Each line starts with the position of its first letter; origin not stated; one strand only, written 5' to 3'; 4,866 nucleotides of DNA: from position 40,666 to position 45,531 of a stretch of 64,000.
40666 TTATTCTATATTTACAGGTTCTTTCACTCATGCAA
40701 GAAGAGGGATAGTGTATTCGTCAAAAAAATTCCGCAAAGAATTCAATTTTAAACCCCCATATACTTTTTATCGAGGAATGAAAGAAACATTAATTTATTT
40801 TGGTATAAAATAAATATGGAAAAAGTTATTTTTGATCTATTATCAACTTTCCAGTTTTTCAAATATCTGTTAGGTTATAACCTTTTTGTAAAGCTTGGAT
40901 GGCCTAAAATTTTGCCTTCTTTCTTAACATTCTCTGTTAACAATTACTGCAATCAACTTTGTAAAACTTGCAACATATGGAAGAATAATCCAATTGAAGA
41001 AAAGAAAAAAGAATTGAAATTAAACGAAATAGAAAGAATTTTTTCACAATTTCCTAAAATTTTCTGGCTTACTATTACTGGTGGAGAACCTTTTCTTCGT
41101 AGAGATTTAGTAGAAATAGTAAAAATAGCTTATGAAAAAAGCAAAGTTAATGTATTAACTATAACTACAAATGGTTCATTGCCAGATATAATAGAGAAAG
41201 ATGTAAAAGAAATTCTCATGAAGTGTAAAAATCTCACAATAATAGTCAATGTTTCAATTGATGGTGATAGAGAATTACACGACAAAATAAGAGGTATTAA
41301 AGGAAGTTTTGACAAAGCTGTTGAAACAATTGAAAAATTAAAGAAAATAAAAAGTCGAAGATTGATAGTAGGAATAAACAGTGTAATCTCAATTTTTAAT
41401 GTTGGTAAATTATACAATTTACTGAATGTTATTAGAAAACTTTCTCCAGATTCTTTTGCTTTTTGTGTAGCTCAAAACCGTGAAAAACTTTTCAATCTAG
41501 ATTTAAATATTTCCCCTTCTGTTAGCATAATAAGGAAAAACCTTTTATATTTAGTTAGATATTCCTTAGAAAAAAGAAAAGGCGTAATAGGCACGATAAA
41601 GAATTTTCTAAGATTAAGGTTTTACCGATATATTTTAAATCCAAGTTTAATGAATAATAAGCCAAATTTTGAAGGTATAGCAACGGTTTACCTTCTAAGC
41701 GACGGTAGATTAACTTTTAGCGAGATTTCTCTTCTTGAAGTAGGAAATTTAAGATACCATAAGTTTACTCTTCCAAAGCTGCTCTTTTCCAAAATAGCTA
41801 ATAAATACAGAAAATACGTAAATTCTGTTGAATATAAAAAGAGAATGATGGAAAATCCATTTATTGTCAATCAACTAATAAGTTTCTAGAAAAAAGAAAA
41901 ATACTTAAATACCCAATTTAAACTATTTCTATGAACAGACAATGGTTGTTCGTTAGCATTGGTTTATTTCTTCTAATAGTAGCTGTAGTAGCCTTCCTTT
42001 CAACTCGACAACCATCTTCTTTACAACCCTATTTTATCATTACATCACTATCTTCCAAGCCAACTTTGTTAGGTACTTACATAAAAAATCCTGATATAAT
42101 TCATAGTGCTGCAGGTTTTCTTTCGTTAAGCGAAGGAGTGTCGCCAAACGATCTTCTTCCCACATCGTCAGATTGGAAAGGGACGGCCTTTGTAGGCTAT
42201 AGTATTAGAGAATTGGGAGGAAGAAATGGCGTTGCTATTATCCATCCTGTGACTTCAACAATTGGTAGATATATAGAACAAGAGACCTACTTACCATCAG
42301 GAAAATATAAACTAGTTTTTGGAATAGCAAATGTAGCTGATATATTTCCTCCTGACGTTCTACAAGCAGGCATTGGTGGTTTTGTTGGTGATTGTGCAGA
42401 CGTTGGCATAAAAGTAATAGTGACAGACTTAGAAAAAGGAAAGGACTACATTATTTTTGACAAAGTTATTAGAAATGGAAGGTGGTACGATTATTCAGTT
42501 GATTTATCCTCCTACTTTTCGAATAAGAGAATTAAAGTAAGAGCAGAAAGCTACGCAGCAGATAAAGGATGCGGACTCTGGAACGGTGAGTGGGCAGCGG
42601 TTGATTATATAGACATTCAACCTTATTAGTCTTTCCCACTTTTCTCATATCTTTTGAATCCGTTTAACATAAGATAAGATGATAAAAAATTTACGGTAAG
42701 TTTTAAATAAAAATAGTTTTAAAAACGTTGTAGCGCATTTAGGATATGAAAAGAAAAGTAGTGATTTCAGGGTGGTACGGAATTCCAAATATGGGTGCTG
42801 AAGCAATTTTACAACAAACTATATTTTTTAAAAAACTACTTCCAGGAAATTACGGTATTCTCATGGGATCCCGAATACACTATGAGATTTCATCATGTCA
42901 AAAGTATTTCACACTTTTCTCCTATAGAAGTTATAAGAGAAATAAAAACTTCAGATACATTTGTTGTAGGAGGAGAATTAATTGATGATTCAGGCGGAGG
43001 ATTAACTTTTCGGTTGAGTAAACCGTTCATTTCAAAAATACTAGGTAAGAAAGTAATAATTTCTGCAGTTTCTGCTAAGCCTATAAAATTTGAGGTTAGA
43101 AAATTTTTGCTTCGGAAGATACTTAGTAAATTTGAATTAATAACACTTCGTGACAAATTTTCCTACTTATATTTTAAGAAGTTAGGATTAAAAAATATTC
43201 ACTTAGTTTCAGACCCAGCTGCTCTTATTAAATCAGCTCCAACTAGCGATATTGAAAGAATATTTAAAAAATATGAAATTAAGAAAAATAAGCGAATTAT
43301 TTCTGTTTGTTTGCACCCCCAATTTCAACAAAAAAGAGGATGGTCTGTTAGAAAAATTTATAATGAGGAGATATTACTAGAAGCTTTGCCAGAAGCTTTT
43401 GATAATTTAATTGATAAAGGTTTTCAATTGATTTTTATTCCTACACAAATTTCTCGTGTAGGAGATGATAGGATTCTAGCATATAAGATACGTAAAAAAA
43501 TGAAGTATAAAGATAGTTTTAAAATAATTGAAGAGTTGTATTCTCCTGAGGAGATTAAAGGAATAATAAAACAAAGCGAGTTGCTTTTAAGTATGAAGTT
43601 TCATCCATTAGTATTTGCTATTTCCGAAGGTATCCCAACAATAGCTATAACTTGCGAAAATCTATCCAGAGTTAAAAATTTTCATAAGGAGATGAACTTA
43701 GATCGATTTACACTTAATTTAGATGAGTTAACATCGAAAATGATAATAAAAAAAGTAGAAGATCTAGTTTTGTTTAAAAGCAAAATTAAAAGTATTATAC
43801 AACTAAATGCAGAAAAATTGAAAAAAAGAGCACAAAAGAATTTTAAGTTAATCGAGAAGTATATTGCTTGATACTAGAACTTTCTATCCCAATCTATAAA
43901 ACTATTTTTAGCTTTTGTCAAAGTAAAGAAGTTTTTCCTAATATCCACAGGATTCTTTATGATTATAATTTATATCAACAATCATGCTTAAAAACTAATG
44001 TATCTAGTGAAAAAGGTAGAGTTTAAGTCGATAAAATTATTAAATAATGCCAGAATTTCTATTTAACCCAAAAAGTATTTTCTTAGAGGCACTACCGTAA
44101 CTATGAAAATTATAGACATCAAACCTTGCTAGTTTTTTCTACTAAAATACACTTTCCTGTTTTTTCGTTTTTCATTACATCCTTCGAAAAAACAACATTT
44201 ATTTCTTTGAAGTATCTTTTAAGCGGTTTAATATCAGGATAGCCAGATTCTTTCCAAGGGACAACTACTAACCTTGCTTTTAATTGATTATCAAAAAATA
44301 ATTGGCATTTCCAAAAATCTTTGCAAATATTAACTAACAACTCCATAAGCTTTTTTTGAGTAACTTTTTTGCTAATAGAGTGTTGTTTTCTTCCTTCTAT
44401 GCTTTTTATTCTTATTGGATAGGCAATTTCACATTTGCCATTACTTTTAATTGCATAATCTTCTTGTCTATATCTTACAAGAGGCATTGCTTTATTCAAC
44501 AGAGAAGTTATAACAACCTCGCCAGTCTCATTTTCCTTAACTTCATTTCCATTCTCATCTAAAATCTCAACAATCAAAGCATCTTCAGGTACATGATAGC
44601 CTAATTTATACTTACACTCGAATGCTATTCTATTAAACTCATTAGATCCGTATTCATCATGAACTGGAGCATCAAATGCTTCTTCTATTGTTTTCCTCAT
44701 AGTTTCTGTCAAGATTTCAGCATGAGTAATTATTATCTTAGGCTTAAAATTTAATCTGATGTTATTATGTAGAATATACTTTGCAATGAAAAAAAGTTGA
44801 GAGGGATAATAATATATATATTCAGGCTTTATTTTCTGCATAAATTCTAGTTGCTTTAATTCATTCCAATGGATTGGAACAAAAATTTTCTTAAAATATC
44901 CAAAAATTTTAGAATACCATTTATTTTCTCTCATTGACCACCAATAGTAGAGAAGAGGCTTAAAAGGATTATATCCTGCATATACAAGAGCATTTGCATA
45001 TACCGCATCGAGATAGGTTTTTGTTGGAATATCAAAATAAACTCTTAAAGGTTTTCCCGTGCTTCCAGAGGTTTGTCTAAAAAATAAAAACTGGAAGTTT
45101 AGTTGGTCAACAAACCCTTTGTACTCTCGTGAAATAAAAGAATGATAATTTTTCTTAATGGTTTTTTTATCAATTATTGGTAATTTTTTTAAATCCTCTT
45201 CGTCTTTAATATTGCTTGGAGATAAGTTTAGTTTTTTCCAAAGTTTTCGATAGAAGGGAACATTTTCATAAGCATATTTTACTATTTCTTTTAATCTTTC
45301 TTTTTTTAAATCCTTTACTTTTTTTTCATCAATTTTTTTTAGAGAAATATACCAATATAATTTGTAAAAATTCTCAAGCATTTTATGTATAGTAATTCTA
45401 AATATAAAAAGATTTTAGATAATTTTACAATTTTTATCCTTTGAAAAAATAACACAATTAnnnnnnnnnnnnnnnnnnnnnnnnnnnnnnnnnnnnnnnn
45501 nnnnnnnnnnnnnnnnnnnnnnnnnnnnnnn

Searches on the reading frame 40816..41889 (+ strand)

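Call 15: search_protein_families(library=pfam, proteins=[window:40816-41889:+], max_evalue=0.001)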
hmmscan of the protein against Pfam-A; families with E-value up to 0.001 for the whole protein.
window:40816-41889:+ (357 aa): 2 families
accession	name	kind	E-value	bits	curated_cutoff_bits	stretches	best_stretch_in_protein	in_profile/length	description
PF04055.27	Radical_SAM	-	1.3e-18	68.2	29.5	1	41-185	3-144/166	Radical SAM superfamily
PF13353.11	Fer4_12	-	4.4e-06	27.5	22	1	44-158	14-125/137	4Fe-4S single cluster domain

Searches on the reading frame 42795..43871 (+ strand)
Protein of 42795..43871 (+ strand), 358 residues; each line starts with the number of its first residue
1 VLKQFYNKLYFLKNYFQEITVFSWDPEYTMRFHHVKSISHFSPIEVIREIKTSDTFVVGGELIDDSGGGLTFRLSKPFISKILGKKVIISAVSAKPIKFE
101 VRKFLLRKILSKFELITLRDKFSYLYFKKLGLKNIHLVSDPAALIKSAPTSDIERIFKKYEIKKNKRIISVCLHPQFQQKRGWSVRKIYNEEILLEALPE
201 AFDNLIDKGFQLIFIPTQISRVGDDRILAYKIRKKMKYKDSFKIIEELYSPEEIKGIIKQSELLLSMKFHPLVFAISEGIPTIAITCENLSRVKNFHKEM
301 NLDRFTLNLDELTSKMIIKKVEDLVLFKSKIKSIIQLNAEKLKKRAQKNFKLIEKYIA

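Call 15: search_protein_families(library=pfam, proteins=[window:42795-43871:+], max_evalue=0.001)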
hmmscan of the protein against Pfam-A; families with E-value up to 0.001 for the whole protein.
window:42795-43871:+ (358 aa): 1 family
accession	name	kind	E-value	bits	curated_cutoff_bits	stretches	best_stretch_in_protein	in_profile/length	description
PF04230.19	PS_pyruv_trans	-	3e-37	129.5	25.3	1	9-288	12-279/280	Polysaccharide pyruvyl transferase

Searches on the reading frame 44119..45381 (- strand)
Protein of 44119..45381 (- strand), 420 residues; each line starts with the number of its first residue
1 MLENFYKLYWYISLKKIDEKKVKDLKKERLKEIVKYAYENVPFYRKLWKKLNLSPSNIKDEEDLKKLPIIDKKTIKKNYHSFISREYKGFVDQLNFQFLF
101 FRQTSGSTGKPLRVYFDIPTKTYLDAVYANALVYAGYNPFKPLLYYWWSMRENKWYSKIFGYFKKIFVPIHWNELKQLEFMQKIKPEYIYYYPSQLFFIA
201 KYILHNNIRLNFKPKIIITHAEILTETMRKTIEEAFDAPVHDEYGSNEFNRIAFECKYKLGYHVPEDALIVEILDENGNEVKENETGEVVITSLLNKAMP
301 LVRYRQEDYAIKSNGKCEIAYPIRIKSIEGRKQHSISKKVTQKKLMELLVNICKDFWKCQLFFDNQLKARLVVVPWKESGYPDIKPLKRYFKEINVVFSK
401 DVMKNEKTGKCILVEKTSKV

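Call 15: search_protein_families(library=pfam, proteins=[window:44119-45381:-], max_evalue=0.001)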
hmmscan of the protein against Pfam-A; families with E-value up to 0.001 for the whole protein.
window:44119-45381:- (420 aa): 1 family
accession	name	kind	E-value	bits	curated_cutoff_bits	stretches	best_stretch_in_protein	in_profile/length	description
PF00501.34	AMP-binding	-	1.2e-05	24.7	29.9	1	104-292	170-375/384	AMP-binding enzyme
